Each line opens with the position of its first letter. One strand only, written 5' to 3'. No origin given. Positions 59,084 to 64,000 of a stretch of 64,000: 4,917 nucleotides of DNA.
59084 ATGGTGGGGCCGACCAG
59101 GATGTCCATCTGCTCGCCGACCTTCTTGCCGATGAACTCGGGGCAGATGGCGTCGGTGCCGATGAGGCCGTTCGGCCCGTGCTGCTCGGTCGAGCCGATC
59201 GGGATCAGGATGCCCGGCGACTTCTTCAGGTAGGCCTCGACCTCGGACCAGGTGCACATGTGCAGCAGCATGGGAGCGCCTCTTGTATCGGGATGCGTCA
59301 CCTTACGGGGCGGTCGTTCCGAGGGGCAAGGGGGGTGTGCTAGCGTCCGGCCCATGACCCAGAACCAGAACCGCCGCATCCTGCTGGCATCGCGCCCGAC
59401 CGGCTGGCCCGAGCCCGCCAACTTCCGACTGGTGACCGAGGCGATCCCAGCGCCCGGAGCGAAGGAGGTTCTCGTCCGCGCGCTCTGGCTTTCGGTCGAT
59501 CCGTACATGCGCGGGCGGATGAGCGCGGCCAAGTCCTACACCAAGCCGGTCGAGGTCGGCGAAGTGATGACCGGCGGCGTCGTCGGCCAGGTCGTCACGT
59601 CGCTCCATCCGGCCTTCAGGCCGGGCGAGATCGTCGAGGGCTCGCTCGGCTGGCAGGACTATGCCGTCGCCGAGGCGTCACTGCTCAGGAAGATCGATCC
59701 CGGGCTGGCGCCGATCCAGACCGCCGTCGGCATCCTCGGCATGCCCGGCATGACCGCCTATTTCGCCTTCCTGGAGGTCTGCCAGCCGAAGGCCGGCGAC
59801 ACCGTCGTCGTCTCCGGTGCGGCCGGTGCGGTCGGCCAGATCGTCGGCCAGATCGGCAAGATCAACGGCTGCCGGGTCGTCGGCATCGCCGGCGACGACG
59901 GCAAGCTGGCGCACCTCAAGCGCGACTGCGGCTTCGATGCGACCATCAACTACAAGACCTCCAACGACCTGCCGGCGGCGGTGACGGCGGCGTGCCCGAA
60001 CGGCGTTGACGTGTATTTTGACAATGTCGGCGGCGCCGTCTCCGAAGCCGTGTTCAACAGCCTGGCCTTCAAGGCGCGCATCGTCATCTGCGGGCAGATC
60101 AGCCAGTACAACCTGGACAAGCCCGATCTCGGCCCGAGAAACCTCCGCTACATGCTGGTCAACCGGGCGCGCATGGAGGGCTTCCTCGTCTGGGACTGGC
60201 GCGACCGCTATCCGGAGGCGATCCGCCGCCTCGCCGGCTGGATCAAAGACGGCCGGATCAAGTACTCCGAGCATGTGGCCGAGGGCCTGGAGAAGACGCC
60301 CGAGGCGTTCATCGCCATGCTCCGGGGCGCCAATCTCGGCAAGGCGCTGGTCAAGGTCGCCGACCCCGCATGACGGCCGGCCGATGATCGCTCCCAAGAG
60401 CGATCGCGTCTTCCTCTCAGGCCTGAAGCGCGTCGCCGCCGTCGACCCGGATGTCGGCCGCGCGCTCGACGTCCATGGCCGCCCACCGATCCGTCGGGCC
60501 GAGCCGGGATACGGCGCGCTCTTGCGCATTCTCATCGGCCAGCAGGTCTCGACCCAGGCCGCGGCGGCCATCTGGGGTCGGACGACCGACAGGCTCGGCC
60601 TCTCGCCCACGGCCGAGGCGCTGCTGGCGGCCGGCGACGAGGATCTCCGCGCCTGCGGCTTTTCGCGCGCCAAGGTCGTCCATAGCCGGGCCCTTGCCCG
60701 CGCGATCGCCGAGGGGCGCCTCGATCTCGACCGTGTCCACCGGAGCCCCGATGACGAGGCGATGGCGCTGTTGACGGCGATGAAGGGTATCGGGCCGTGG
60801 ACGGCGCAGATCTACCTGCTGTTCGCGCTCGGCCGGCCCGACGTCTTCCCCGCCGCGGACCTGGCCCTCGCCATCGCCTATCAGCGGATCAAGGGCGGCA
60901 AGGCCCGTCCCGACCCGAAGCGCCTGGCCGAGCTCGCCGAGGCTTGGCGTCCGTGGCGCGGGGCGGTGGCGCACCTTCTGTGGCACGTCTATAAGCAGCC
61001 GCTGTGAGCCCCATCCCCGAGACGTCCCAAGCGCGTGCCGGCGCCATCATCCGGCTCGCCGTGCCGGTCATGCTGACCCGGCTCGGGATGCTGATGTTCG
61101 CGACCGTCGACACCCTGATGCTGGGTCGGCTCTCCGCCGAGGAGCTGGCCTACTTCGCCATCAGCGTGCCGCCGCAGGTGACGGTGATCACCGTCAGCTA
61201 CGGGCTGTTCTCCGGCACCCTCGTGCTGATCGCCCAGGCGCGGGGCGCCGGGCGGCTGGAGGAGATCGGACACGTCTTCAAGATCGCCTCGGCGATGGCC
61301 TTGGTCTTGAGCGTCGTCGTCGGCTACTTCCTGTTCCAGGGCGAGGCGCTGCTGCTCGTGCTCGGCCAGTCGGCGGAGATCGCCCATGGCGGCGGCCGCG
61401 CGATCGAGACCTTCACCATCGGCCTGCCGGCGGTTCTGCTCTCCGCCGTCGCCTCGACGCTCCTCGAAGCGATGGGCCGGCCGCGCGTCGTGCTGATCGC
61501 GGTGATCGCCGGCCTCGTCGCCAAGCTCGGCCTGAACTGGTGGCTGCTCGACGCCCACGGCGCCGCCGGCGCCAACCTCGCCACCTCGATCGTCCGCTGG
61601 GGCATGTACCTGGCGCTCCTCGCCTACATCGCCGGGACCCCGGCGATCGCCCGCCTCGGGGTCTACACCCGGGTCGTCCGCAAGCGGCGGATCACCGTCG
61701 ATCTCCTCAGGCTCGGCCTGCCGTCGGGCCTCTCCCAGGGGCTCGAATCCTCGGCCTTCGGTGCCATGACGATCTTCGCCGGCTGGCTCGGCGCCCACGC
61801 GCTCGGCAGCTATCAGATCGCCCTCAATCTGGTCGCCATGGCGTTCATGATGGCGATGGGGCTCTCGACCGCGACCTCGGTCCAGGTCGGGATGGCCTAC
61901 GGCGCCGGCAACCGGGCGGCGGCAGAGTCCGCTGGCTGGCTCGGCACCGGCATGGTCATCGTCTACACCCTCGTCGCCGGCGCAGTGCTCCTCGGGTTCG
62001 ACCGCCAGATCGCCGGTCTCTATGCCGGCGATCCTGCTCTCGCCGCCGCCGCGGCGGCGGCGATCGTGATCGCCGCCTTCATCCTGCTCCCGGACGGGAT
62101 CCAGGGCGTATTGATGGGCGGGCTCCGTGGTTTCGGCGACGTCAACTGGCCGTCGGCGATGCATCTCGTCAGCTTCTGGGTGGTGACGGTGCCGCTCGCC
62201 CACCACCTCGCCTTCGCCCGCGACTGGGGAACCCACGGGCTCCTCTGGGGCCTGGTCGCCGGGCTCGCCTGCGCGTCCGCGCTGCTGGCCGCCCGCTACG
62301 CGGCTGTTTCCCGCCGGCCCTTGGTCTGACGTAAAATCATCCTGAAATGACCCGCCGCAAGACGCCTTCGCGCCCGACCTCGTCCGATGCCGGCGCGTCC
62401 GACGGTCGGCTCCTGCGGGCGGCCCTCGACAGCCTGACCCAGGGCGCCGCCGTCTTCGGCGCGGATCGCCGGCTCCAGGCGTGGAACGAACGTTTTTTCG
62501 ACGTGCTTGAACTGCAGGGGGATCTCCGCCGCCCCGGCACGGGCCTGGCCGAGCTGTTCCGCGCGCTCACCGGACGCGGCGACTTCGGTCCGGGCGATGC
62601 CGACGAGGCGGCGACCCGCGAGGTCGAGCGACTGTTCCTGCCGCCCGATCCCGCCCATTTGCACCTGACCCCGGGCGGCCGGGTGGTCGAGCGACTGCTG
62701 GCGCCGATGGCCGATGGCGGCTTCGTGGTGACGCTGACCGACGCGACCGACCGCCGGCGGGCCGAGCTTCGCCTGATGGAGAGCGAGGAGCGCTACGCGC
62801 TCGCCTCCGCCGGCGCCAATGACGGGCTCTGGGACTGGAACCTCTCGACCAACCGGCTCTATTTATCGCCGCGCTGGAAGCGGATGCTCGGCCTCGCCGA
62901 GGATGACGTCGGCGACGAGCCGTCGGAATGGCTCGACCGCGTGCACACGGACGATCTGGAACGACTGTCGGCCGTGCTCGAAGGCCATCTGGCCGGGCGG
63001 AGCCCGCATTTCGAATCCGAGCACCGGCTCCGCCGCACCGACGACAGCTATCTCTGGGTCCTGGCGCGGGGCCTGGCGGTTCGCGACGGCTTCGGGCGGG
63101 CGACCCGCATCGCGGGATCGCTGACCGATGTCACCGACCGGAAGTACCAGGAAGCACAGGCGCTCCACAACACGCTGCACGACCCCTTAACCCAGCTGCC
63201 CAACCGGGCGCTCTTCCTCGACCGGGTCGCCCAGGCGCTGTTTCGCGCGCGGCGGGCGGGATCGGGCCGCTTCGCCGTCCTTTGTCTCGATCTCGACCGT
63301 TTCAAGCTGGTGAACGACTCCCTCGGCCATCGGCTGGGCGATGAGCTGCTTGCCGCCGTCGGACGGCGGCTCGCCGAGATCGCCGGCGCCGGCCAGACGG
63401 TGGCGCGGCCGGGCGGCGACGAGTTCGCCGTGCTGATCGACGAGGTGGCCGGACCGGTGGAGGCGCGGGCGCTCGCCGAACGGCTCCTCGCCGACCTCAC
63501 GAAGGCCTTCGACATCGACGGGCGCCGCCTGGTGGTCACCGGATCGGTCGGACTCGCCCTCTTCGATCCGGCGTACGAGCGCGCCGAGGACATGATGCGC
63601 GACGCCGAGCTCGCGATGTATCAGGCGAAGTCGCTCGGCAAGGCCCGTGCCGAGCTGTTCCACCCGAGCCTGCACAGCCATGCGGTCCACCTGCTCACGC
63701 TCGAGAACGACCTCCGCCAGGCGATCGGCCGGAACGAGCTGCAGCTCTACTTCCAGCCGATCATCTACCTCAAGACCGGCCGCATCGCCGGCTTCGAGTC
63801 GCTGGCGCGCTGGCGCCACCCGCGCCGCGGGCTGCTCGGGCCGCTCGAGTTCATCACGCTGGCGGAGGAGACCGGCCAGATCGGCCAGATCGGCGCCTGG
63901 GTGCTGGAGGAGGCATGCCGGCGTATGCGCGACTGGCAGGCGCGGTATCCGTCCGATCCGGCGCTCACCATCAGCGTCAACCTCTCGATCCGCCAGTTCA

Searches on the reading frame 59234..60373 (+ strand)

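Call 33: search_protein_families(library=pfam, proteins=[window:59234-60373:+], max_evalue=0.00001)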
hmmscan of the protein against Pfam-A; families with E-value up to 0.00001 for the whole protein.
window:59234-60373:+ (379 aa): 3 families
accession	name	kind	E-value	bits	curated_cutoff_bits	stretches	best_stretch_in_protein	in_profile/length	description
PF16884.10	ADH_N_2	-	3.2e-41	140.1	31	1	47-154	1-108/108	N-terminal domain of oxidoreductase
PF00107.32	ADH_zinc_N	-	1.6e-21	77.1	31.8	1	199-334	1-128/129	Zinc-binding dehydrogenase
PF13602.12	ADH_zinc_N_2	-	1.8e-10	42.3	27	1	233-372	2-133/134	Zinc-binding dehydrogenase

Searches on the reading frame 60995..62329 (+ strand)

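Call 33: search_protein_families(library=pfam, proteins=[window:60995-62329:+], max_evalue=0.00001)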
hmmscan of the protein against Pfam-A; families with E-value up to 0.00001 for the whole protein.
window:60995-62329:+ (444 aa): 1 family
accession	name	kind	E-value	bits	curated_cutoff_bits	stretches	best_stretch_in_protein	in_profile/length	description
PF01554.23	MatE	-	2.4e-43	148.1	24.9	2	243-402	1-159/161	MatE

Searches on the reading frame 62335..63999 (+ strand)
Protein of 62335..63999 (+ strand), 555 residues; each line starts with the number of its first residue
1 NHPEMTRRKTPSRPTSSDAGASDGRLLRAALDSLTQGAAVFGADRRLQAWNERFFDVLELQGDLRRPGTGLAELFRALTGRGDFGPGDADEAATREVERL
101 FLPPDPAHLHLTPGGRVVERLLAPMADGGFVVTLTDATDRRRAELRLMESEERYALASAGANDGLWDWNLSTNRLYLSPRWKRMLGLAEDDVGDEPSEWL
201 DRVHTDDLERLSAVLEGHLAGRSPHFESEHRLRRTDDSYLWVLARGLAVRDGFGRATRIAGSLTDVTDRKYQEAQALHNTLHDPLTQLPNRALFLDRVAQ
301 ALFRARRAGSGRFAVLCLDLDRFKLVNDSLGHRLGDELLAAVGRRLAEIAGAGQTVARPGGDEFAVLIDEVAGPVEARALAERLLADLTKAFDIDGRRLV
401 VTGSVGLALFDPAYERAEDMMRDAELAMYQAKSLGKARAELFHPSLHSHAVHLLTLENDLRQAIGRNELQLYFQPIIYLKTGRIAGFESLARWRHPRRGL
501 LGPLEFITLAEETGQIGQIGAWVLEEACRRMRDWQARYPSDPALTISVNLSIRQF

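Call 33: search_protein_families(library=pfam, proteins=[window:62335-63999:+], max_evalue=0.00001)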
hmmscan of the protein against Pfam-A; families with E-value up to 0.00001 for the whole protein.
window:62335-63999:+ (555 aa): 6 families
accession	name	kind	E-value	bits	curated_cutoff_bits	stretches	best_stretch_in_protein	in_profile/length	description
PF00990.26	GGDEF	-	1.1e-40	139.5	23.8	1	281-436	2-159/161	Diguanylate cyclase, GGDEF domain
PF00563.25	EAL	-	5.3e-26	91.9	31.3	1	458-555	2-96/236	EAL domain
PF12860.13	PAS_7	-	1.3e-22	80.5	27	1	31-144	1-114/115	PAS fold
PF08447.18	PAS_3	-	1.7e-18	67.1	25.6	1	175-261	2-87/89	PAS fold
PF08448.16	PAS_4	-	7.9e-07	29.7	23.1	0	31-142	1-110/110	PAS fold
PF00989.32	PAS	-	1.8e-06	28.4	22.6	0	159-266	8-113/113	PAS fold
